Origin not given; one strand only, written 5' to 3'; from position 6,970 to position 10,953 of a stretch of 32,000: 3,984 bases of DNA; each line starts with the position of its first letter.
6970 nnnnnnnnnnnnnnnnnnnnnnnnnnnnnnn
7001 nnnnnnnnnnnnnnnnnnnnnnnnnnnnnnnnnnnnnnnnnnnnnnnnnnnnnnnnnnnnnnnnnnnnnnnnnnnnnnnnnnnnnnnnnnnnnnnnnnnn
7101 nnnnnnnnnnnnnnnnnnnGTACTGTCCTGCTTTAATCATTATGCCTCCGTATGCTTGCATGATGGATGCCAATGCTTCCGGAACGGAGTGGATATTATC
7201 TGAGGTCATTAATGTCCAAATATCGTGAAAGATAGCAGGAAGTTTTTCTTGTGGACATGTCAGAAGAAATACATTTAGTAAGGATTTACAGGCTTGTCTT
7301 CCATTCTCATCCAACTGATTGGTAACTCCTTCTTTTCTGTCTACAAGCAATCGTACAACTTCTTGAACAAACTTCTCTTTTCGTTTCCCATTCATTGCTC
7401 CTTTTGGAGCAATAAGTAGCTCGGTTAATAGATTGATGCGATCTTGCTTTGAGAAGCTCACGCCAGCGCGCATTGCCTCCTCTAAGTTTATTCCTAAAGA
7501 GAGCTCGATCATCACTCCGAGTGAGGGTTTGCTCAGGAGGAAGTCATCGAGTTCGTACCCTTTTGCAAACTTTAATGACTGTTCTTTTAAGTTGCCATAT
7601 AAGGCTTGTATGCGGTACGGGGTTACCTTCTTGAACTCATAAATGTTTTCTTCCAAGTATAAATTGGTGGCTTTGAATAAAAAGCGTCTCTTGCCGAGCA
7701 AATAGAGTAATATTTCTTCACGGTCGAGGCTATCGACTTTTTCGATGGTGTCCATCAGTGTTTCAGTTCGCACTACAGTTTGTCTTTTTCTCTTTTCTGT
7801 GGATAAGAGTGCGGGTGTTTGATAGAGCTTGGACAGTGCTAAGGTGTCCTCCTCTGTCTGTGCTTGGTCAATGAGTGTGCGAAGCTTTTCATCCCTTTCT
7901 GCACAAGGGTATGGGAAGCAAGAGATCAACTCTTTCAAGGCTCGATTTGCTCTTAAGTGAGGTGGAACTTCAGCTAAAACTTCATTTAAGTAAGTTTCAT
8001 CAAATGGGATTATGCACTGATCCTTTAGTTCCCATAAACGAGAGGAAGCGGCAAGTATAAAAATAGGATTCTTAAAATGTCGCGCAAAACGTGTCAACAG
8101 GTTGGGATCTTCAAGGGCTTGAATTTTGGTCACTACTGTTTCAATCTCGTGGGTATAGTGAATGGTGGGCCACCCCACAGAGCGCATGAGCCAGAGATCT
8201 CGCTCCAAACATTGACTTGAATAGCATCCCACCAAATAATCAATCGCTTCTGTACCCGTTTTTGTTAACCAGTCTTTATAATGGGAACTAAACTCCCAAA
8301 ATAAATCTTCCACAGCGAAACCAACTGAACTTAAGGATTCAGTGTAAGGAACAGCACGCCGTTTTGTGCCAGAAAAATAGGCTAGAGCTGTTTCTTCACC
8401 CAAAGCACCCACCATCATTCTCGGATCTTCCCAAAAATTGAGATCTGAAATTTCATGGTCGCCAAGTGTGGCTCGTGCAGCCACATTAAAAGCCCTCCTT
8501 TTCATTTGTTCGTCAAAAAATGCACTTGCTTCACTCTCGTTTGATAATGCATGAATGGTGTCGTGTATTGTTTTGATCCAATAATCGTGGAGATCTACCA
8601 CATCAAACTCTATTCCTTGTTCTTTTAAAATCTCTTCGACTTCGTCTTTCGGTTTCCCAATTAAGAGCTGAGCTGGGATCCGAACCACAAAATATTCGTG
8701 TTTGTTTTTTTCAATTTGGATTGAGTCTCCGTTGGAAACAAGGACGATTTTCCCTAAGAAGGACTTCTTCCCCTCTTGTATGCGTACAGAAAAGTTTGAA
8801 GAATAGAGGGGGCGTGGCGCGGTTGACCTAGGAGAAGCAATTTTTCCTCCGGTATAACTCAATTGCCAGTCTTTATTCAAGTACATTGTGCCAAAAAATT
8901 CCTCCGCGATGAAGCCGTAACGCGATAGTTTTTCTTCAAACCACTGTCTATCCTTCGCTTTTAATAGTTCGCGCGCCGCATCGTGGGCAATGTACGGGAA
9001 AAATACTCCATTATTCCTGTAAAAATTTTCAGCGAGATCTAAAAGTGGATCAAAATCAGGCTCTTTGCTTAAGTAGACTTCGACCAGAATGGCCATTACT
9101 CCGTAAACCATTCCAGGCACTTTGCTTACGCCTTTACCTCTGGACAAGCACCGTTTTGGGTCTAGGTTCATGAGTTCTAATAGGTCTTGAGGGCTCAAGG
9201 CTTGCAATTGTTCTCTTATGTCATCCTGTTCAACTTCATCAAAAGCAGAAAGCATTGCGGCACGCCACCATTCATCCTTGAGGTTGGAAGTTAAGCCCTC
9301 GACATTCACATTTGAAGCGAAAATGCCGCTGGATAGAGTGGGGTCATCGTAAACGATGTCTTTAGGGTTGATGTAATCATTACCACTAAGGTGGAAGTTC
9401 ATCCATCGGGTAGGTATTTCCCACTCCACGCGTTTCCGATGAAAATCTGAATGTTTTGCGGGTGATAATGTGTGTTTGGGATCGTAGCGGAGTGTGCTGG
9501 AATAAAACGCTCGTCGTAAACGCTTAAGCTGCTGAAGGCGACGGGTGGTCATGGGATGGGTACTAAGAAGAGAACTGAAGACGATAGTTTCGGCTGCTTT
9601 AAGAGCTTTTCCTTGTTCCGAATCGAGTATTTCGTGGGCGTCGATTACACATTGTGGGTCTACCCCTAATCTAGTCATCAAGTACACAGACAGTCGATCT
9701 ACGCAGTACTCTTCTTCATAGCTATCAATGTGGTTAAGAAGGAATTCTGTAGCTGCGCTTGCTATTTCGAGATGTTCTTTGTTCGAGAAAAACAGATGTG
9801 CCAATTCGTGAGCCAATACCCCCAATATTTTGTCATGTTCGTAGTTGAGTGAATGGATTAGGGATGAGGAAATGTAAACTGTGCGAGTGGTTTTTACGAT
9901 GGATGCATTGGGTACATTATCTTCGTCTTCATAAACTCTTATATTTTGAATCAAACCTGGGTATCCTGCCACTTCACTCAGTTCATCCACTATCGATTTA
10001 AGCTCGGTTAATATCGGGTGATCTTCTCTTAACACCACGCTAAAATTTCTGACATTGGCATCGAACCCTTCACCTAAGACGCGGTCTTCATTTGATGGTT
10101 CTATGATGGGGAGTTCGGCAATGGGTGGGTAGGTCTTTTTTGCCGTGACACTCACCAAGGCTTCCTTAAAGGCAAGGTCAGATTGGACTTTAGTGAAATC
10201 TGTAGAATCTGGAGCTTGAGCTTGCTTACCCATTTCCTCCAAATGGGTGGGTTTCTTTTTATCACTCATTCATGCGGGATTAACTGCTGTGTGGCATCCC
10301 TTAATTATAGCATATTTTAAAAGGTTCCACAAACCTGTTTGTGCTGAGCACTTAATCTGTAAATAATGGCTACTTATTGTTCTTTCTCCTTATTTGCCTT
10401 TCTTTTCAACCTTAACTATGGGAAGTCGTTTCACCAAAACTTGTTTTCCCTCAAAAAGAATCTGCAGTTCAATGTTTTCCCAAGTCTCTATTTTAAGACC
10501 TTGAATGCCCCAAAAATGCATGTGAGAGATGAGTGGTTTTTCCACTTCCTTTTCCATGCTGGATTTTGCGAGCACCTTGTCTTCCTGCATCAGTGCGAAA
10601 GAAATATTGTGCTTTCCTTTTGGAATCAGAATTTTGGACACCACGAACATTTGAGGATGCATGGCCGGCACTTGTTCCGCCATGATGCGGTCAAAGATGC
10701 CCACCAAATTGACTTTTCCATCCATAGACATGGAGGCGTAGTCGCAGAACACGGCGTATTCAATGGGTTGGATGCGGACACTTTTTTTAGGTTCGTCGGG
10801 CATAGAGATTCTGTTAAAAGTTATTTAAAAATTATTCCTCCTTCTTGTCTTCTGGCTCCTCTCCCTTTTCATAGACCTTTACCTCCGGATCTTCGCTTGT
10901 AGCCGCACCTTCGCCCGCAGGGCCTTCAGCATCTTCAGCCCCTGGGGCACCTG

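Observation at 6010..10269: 1419-aa single polypeptide fusing an M48-type zinc metalloprotease module to a UbiB/ABC1 atypical-kinase module across ~790 aa of unassignable sequence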

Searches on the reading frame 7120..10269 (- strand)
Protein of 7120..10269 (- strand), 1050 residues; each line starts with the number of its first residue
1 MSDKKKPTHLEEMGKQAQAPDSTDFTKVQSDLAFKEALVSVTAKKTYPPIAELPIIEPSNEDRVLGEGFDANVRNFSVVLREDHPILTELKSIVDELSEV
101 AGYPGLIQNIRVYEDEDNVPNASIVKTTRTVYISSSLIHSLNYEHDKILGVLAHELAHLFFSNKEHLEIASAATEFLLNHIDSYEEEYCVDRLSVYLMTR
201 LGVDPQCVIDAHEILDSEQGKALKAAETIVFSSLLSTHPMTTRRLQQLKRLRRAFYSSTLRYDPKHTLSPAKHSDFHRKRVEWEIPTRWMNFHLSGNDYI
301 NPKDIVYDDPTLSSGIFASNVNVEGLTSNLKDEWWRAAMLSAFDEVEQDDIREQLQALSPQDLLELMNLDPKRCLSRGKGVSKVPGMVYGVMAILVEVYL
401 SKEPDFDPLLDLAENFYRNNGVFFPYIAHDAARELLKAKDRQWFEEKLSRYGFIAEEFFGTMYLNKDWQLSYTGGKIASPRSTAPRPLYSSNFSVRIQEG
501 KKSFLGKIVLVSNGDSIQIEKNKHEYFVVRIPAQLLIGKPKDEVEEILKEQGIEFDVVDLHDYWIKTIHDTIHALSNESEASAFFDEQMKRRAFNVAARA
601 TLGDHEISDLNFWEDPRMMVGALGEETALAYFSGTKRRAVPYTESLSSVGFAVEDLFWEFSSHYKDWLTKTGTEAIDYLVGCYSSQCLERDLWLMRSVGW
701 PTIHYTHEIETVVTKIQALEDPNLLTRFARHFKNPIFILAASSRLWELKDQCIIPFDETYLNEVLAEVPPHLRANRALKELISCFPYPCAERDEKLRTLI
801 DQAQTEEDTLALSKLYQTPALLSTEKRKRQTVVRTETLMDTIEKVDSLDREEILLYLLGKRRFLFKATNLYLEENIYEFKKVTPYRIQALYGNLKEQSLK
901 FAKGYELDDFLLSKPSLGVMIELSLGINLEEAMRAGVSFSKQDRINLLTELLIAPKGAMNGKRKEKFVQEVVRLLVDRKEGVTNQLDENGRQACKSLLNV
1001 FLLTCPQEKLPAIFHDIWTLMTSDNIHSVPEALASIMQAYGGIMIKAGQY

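Call 55: predict_structure(alignment_id=A4)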
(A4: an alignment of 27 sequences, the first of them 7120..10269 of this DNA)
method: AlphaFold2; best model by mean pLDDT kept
length: 1050 residues; sequences in the alignment: 27
mean_pLDDT: 69.5   pTM: 0.69
mean pLDDT of the five models: 69.5, 69.2, 67.9, 67.3, 63.0
residues with pLDDT >= 90: 179; 70-90: 429; 50-70: 197; < 50: 245
segments of 3 or more residues with pLDDT < 50: 1-54, 164-175, 228-238, 283-326, 377-382, 461-493, 512-514, 557-614, 645-650, 875-879, 1043-1050
pLDDT, mean of each block of 10 residues (from residue 1): 26 29 32 30 33 58 86 85 93 93 88 83 88 93 93 90 45 49 79 89 89 85 57 41 82 73 79 79 42 35 36 37 48 77 75 86 87 59 69 89 87 91 78 66 75 78 41 28 27 53 61 56 56 59 70 54 38 38 41 35 31 56 66 57 55 64 84 90 79 91 82 92 92 88 93 86 88 92 89 88 85 82 71 74 83 90 82 56 84 70 75 83 72 68 86 90 92 77 69 85 85 82 64 66 45
secondary structure, 60 per line:
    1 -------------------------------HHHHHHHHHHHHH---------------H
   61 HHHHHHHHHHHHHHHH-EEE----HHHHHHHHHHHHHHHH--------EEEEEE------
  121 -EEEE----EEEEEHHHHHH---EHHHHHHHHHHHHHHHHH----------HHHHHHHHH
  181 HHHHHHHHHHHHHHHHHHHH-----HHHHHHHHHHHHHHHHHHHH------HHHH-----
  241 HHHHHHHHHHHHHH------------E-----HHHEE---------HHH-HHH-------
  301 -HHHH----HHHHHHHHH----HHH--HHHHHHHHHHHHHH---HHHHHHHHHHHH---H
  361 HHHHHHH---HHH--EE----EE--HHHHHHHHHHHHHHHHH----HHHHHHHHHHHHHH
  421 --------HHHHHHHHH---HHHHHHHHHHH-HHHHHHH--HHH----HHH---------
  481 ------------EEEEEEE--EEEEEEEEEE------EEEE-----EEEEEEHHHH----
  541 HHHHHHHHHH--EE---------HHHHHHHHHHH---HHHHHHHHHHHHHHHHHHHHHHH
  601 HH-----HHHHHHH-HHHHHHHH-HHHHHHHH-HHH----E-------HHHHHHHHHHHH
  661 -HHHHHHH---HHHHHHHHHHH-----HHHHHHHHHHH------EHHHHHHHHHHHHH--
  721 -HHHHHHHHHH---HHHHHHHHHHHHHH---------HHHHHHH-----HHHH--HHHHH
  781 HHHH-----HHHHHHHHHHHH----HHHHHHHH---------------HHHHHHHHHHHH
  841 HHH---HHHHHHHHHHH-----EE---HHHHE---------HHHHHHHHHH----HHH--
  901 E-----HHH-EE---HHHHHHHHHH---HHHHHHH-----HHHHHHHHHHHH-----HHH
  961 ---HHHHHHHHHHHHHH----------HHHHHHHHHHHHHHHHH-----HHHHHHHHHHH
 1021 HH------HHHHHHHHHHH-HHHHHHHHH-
elements in order (helices of 4 or more, strands of 3 or more residues): H32-44 H60-76 E78-80 H85-100 E109-114 E122-125 E130-134 H135-140 H145-161 H172-200 H206-225 H232-235 H241-254 H302-305 H310-318 H328-341 H345-356 H360-367 H386-402 H407-420 H429-437 H441-451 H453-459 E493-499 E502-511 E518-521 E527-532 H533-536 H541-550 H564-574 H578-602 H608-614 H616-623 H625-632 H649-660 H662-668 H672-682 H688-698 H706-718 H722-731 H735-748 H758-764 H770-773 H776-784 H790-801 H806-813 H829-843 H847-857 H868-871 H882-891 H916-925 H929-935 H941-952 H964-977 H988-1004 H1010-1022 H1029-1039 H1041-1049

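Call 57: fold_search(model_id=the predicted structure, library=pdb)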
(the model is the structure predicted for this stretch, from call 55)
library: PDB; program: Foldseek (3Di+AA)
matches with E <= 10: 289; with E <= 0.001: 9
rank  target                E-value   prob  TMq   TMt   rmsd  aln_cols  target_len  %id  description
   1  6sar                  7.9e-06  1.00  0.14  0.33  17.8       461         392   14  E coli BepA/YfgC (released 2020-08-26)
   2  6ait_A                2.3e-05  1.00  0.15  0.34  16.9       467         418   14  Crystal structure of E. coli BepA (released 2018-12-26)
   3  6ait_D                2.3e-05  1.00  0.14  0.32  16.6       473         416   14  Crystal structure of E. coli BepA (released 2018-12-26)
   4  6ait_B                3.4e-05  1.00  0.15  0.34  17.1       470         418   14  Crystal structure of E. coli BepA (released 2018-12-26)
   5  6ait_E                6.1e-05  1.00  0.15  0.34  17.0       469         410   14  Crystal structure of E. coli BepA (released 2018-12-26)
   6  6ait_F                9.3e-05  1.00  0.14  0.33  16.2       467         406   14  Crystal structure of E. coli BepA (released 2018-12-26)
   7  6ait_C                1.3e-04  1.00  0.14  0.33  16.4       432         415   17  Crystal structure of E. coli BepA (released 2018-12-26)
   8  3c37_A                2.4e-04  1.00  0.14  0.59   7.3       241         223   16  X-ray structure of the putative Zn-dependent peptidase Q74D82 at the resolution 1.7 A. Northeast Structural Genomics C (released 2008-02-12)
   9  3c37_B                3.6e-04  1.00  0.14  0.58   6.9       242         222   16  X-ray structure of the putative Zn-dependent peptidase Q74D82 at the resolution 1.7 A. Northeast Structural Genomics C (released 2008-02-12)
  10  4ol0_B                1.1e-02  0.21  0.09  0.10  26.9      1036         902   10  Crystal structure of transportin-SR2, a karyopherin involved in human disease, in complex with Ran (released 2014-04-09)
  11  6xjr_C                3.3e-02  0.25  0.12  0.13  26.1       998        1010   11  Crystal Structure of KPT-185 bound to CRM1 (E582K, 537-DLTVK-541 to GLCEQ) (released 2021-01-27)
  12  6xjp_C                5.0e-02  0.20  0.12  0.12  25.9      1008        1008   10  Crystal Structure of KPT-185 bound to CRM1 (537-DLTVK-541 to GLCEQ) (released 2021-01-27)
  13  4gpt_C                5.2e-02  0.14  0.10  0.10  26.5      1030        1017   10  Crystal structure of KPT251 in complex with CRM1-Ran-RanBP1 (released 2012-09-05)
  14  9b62_A                5.2e-02  0.12  0.09  0.09  28.1      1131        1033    9  Human RANBP2/RAN(GTP)/RANGAP1-SUMO1/UBC9/CRM1/RAN(GTP) - composite map and model (released 2024-10-16)
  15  3zjy_G                5.5e-02  0.13  0.09  0.10  27.0      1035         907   10  Crystal Structure of Importin 13 - RanGTP - eIF1A complex (released 2013-04-10)
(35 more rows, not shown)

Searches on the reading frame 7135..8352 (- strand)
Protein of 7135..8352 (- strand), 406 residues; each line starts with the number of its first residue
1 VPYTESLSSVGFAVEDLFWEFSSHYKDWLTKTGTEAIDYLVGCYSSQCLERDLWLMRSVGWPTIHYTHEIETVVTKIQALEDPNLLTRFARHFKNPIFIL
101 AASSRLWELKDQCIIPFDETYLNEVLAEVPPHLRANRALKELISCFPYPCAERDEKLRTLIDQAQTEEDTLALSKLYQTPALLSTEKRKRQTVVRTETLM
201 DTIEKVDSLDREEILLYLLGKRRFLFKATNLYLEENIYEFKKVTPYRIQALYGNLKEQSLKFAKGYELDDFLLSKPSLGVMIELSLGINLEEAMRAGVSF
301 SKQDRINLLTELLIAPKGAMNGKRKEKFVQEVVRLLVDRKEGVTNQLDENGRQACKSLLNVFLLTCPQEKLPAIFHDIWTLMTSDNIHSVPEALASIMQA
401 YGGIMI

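Call 75: find_homologous_proteins(query=A5, max_evalue=0.00001)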
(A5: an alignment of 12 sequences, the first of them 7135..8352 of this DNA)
Query A5 (12 sequences): 8000 candidates shared short words with the query, none scored E <= 0.00001.

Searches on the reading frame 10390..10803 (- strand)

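Call 9: search_protein_families(library=pfam, proteins=[window:10390-10803:-], max_evalue=0.001)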
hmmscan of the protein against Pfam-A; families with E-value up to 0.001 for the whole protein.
window:10390-10803:- (137 aa): 1 family
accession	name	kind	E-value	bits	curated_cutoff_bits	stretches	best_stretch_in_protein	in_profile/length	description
PF22091.2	DUF6941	-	7.2e-18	65.6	27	1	15-127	1-122/125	Family of unknown function (DUF6941)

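Call 69: search_protein_families(library=padloc, proteins=[window:10390-10803:-], max_evalue=0.1)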
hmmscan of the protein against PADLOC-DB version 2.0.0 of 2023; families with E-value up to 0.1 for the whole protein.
window:10390-10803:- (137 aa): 0 families

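Call 70: search_protein_families(library=phrogs, proteins=[window:10390-10803:-], max_evalue=0.1)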
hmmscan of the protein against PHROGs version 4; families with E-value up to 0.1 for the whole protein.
window:10390-10803:- (137 aa): 1 family
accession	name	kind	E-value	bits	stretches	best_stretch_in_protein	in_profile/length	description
phrog_31406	-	unknown function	0.0092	17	1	15-71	5-62/143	-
